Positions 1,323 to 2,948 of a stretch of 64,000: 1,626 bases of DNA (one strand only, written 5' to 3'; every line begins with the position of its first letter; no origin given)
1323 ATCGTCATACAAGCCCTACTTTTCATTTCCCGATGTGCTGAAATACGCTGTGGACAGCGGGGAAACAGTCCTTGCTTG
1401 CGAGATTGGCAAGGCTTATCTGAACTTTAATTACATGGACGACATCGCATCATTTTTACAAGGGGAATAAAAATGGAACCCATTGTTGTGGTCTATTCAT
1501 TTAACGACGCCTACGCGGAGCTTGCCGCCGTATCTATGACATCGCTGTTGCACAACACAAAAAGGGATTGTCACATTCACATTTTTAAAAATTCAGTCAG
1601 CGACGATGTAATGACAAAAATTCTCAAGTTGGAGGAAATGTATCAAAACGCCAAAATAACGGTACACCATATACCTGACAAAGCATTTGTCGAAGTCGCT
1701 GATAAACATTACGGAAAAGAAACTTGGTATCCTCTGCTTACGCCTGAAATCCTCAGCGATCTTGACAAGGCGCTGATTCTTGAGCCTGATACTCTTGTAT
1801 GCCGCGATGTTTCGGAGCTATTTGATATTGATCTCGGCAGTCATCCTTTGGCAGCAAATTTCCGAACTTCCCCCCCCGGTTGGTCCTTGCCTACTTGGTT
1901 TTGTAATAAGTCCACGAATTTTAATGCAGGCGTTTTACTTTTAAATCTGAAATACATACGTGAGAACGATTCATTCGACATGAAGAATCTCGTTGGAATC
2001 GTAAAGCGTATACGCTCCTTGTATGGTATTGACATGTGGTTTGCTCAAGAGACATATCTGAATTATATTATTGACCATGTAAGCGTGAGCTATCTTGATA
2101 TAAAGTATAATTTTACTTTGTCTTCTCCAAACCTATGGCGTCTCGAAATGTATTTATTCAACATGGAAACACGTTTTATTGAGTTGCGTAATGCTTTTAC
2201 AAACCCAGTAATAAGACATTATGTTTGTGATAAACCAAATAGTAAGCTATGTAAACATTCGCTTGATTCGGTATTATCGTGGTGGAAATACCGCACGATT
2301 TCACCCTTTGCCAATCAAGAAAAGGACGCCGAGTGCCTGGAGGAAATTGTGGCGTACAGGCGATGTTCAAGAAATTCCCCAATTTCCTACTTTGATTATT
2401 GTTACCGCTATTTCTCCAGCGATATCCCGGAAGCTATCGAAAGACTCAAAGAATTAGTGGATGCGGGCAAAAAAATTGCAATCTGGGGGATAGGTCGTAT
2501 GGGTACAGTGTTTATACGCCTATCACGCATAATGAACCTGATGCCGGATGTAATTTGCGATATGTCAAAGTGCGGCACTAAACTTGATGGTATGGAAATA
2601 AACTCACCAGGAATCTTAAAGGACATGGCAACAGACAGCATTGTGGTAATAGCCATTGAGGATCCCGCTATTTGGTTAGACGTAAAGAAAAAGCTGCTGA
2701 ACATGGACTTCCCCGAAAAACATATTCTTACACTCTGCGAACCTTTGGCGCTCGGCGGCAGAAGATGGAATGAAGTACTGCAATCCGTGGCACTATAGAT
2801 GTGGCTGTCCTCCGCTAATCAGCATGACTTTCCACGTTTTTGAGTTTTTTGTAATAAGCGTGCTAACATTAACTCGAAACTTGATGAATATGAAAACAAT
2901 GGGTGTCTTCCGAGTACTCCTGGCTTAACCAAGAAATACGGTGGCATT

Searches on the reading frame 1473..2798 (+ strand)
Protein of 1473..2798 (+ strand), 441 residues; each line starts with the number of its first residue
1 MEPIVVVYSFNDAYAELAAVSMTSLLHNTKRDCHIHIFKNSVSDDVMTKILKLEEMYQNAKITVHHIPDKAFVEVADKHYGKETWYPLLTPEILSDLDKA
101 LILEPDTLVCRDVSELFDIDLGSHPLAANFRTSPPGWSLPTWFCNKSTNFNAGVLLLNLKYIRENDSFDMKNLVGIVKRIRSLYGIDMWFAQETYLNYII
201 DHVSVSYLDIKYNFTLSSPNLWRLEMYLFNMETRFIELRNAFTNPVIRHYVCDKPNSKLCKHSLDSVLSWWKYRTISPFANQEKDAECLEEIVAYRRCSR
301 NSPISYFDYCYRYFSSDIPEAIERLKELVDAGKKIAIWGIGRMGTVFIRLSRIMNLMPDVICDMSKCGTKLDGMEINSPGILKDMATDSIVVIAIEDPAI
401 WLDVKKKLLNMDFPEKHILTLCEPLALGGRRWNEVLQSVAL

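Call 46: search_protein_families(library=pfam, proteins=[window:1473-2798:+], max_evalue=0.001)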
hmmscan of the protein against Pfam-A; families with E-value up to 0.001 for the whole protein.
window:1473-2798:+ (441 aa): 2 families
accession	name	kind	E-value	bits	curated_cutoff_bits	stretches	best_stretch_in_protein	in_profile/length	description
PF01501.26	Glyco_transf_8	-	6.5e-18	65.7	24.3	1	6-234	2-238/253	Glycosyl transferase family 8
PF18404.7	Glyco_transf_24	-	0.00013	21.9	25.7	1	12-127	10-126/268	Glucosyltransferase 24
